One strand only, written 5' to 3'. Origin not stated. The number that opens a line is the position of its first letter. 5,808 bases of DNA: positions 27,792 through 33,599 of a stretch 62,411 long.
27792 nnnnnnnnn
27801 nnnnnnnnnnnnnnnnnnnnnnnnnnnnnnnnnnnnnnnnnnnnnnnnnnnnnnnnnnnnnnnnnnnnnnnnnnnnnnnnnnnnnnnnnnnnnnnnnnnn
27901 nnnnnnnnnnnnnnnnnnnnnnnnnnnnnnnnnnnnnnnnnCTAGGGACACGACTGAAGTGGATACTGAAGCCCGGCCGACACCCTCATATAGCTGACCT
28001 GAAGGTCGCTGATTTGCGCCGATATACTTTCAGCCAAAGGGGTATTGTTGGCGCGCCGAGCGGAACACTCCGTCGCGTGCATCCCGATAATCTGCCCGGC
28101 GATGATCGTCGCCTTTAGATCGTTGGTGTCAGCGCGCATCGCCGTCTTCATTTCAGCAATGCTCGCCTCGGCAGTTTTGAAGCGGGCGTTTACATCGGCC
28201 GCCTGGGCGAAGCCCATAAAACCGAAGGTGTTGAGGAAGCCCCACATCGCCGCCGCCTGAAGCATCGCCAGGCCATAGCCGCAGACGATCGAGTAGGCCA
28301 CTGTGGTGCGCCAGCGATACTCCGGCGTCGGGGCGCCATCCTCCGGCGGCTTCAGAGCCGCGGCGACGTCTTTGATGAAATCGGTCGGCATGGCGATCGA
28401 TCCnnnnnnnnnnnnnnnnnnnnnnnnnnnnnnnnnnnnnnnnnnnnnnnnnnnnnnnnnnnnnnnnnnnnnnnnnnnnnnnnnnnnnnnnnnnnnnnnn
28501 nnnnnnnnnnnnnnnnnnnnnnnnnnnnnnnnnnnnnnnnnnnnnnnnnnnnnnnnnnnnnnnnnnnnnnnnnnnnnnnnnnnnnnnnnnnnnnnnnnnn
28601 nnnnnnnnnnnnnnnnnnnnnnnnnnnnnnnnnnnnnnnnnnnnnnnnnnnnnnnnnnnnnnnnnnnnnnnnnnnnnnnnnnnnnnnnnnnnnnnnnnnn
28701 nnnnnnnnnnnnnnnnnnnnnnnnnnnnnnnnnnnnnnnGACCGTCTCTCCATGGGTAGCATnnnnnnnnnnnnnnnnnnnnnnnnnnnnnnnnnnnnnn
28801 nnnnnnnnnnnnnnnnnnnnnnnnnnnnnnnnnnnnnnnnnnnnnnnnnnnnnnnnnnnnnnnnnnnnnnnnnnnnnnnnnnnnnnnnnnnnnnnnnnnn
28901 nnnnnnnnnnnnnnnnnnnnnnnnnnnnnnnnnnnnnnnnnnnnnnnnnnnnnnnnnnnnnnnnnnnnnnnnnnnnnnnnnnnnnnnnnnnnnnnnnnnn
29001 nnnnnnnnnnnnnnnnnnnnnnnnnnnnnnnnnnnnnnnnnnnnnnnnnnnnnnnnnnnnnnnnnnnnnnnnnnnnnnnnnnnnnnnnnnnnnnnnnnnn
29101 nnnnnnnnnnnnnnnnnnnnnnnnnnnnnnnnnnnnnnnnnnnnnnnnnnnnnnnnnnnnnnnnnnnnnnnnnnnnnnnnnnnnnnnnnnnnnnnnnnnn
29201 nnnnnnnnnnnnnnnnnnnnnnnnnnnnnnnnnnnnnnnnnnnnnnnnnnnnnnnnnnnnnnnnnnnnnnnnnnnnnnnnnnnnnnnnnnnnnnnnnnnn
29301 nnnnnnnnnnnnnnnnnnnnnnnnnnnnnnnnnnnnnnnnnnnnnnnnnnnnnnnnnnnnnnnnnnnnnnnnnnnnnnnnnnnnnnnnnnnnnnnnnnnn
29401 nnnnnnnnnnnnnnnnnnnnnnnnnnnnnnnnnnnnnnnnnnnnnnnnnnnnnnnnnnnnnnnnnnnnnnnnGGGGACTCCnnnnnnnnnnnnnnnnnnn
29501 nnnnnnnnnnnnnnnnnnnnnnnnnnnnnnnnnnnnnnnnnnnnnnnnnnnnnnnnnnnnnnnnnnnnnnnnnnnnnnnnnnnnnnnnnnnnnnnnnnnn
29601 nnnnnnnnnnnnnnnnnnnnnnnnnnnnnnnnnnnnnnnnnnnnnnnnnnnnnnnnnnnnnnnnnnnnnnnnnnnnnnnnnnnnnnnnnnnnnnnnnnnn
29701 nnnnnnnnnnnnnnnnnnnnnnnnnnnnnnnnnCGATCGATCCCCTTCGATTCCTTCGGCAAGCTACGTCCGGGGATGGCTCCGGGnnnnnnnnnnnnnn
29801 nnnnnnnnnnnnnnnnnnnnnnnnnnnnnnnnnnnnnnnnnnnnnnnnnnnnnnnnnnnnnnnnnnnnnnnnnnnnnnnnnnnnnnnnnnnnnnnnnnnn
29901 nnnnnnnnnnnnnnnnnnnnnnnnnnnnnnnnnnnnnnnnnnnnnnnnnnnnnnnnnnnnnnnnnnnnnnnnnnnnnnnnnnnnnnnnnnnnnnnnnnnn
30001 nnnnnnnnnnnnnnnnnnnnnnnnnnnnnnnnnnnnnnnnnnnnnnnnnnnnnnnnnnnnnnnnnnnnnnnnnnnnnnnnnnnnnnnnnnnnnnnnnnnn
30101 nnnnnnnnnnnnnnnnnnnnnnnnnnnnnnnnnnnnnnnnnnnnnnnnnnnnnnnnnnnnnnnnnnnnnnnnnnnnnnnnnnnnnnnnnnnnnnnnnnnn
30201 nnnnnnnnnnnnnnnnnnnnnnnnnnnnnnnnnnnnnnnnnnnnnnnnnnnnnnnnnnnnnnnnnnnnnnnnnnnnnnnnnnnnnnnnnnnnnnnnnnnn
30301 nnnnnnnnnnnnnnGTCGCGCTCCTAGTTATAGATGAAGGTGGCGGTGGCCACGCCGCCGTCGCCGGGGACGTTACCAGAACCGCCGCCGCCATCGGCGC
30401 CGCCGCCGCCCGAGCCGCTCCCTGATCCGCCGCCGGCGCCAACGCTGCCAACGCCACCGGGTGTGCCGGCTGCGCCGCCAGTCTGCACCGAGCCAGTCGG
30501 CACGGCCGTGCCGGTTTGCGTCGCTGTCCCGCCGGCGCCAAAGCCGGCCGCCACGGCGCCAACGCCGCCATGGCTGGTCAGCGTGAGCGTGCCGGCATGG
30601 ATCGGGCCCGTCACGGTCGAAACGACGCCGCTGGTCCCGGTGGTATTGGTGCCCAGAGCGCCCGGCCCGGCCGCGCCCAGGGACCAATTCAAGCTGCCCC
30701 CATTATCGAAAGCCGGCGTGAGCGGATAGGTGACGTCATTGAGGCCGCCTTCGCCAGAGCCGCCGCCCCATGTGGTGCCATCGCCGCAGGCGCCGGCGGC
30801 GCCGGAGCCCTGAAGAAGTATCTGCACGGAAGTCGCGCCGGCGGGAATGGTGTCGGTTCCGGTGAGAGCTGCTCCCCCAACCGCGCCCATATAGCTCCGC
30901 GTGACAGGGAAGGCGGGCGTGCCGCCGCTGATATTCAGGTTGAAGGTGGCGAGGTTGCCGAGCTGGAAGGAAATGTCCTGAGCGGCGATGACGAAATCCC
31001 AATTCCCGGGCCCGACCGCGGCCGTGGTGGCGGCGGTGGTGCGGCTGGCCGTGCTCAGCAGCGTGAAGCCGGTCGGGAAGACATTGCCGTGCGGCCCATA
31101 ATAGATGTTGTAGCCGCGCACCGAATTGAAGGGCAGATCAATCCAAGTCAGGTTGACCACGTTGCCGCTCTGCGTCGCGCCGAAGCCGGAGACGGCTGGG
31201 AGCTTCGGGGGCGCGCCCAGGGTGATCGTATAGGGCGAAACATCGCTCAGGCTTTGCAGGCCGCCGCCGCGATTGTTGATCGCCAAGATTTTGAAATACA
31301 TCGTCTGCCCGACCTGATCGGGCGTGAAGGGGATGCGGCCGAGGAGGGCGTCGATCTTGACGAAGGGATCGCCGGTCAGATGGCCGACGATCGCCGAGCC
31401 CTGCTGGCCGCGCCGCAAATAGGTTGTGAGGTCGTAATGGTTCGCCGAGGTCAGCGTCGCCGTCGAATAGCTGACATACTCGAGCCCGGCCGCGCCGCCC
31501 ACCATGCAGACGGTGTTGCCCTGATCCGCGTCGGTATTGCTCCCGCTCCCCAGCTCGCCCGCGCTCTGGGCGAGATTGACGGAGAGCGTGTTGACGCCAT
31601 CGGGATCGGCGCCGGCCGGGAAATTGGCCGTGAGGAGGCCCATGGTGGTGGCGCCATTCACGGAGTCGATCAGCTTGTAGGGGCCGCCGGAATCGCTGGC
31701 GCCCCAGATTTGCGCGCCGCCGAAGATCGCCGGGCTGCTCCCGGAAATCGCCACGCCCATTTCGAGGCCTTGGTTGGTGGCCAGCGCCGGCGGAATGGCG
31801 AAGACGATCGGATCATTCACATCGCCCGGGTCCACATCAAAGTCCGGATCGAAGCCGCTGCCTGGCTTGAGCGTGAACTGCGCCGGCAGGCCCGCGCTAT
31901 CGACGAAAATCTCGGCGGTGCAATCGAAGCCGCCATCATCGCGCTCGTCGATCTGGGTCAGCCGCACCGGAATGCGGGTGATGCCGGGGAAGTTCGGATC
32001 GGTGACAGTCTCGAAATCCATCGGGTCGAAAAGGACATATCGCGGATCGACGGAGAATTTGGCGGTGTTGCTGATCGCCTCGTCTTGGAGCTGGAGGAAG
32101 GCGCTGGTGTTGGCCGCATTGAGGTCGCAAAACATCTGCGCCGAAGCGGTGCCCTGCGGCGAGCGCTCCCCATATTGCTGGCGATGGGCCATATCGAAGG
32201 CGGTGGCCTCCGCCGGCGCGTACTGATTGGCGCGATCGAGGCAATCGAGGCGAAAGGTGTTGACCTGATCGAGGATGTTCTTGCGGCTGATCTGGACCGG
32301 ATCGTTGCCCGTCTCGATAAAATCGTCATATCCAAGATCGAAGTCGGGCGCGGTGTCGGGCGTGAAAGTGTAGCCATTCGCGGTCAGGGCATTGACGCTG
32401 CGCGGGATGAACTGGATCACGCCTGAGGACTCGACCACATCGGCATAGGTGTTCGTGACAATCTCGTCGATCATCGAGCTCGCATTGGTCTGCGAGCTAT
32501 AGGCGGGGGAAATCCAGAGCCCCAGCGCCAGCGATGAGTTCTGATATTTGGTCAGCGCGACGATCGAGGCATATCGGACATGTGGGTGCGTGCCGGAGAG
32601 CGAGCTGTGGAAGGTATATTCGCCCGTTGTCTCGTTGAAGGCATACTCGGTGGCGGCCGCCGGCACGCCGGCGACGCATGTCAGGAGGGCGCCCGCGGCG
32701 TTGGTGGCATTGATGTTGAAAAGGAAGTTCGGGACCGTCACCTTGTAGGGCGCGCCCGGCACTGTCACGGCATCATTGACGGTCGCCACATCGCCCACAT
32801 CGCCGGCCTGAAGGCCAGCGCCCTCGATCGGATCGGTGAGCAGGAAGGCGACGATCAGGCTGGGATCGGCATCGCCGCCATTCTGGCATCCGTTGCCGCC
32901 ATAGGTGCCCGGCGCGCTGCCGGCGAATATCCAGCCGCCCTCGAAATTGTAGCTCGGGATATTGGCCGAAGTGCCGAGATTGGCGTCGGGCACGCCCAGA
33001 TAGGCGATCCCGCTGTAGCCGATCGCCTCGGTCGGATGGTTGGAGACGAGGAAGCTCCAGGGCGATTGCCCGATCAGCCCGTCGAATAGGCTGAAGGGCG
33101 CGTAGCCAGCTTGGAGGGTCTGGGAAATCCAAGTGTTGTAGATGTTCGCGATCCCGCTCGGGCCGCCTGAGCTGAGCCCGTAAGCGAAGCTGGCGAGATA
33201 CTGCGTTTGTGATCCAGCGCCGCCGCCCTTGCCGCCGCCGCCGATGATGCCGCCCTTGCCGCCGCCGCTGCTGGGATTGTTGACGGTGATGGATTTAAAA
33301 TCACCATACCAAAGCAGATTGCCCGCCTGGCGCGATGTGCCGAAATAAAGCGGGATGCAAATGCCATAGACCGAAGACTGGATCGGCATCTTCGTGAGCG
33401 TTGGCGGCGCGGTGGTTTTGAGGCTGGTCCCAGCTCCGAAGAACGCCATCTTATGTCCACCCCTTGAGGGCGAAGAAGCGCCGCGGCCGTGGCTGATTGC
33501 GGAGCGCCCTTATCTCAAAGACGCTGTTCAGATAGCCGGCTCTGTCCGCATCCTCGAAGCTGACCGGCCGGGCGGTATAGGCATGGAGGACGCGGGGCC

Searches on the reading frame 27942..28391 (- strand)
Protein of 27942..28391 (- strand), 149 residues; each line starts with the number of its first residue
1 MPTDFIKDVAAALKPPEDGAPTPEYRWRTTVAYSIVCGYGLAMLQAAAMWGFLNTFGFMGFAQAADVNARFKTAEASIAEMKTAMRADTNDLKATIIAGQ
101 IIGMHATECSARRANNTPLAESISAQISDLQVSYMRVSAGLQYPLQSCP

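Call 11: search_protein_families(library=pfam, proteins=[window:27942-28391:-], max_evalue=0.01)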
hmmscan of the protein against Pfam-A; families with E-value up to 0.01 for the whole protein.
window:27942-28391:- (149 aa): 0 families

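Call 23: search_protein_families(library=phrogs, proteins=[window:27942-28391:-], max_evalue=0.001)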
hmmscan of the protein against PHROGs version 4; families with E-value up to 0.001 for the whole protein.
window:27942-28391:- (149 aa): 0 families

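Call 24: find_related_loci(query=window:27942-28391:-, collection=viral_contigs, flank=6000)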
Query window:27942-28391:- (149 aa) in viral_contigs; peptide patterns used: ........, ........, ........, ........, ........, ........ (x = any residue, [..] = any of these).
No stretch of DNA in the collection matches any of the patterns.

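Call 27: find_encoding_contigs(protein=window:27942-28391:-, flank=10000, max_places=6)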
Protein window:27942-28391:- (149 aa): 6 contigs read that carry it; 3 places shown.
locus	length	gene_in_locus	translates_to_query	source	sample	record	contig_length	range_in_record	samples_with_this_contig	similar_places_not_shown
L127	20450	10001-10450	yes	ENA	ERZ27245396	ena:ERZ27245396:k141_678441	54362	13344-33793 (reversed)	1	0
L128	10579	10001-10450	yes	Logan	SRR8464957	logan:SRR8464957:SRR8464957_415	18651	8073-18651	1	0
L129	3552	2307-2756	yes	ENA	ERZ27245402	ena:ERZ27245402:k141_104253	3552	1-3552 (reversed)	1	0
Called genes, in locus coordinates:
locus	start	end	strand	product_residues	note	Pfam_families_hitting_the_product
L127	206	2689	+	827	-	-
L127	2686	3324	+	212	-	PF09343:DUF2460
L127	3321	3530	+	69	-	-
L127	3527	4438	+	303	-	PF09931:Phage_phiJL001_Gp84_N, PF09356:Phage_BR0599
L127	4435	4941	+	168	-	PF00877:NLPC_P60 (weak)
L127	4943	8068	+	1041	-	PF13550:Phage-tail_3, PF23666:Rcc01698_C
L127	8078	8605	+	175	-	-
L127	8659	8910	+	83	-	-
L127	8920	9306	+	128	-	-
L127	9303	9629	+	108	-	-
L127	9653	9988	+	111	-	-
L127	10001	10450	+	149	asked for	-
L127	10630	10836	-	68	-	PF00313:CSD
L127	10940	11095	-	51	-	-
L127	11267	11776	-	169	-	-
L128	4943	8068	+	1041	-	PF13550:Phage-tail_3, PF23666:Rcc01698_C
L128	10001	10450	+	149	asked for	-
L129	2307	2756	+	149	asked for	-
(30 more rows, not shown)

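Call 76: find_related_loci(query=window:27942-28391:-, collection=metagenome_contigs, flank=4000)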
Query window:27942-28391:- (149 aa) in metagenome_contigs; peptide patterns used: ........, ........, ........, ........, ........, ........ (x = any residue, [..] = any of these).
52 stretches matched a pattern, but none encodes a relative of the query by tblastn (E <= 1e-3).

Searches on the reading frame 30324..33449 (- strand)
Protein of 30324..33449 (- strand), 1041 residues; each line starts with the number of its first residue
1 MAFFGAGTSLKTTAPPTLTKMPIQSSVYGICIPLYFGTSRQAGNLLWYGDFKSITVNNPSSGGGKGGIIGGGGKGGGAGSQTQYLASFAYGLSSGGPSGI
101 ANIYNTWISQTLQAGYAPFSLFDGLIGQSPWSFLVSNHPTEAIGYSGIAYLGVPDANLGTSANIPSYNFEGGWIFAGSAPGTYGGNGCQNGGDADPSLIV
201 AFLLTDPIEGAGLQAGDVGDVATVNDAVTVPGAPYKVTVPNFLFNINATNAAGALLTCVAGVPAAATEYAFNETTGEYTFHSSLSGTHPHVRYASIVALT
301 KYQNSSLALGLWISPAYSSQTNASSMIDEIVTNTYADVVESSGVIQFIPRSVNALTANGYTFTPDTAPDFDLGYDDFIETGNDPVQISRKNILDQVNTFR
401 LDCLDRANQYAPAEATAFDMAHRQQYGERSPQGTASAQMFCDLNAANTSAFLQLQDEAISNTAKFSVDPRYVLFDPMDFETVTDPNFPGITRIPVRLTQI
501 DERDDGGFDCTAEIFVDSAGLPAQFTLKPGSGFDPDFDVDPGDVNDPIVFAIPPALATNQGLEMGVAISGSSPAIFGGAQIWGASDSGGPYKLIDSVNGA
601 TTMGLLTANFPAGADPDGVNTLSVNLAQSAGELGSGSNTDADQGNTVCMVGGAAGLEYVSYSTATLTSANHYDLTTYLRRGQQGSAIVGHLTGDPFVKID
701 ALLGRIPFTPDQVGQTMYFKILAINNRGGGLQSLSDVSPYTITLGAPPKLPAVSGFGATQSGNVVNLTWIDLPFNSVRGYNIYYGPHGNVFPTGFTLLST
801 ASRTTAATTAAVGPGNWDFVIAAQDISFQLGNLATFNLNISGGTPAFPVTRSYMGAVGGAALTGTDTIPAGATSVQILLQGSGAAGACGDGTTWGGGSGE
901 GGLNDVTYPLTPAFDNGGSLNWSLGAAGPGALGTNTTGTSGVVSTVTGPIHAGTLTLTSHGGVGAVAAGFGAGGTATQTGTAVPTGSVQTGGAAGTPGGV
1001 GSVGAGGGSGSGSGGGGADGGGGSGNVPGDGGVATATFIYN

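Call 10: search_protein_families(library=phrogs, proteins=[window:30324-33449:-], max_evalue=0.00001)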
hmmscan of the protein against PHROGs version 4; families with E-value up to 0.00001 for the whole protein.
window:30324-33449:- (1041 aa): 3 families
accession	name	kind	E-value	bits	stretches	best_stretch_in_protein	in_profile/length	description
phrog_1101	-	tail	5.2e-48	164.7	2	310-746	266-675/1405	tail protein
phrog_4271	-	tail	5.3e-39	134.7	2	317-726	785-1179/1309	tail protein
phrog_17995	-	unknown function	2e-10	41.2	1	598-746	6-142/332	-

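Call 26: find_related_loci(query=window:30324-33449:-, collection=viral_contigs, flank=8000)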
Query window:30324-33449:- (1041 aa) in viral_contigs; peptide patterns used: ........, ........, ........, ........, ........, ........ (x = any residue, [..] = any of these).
11 stretches matched a pattern; 6 encode a relative of the query (tblastn E <= 1e-3); 6 distinct loci.
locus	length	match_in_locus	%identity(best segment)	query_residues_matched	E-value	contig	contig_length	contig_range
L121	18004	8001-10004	33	7-769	2e-59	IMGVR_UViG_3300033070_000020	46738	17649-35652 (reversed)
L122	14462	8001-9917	32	7-744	6e-58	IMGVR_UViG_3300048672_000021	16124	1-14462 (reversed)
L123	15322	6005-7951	32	7-749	3e-56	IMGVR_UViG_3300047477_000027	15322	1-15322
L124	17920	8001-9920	33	3-744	6e-54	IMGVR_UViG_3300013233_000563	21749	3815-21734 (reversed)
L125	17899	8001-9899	30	7-745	3e-44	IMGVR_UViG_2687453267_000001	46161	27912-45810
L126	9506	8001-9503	32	7-604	5e-38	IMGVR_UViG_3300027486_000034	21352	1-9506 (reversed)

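Call 77: find_related_loci(query=window:30324-33449:-, collection=metagenome_contigs, flank=6000)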
Query window:30324-33449:- (1041 aa) in metagenome_contigs; peptide patterns used: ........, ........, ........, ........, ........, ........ (x = any residue, [..] = any of these).
122 stretches matched a pattern; 2 encode a relative of the query (tblastn E <= 1e-3); 2 distinct loci.
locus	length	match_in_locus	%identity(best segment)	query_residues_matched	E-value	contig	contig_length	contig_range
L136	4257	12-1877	36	23-753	1e-69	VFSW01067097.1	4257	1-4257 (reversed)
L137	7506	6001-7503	32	7-604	6e-39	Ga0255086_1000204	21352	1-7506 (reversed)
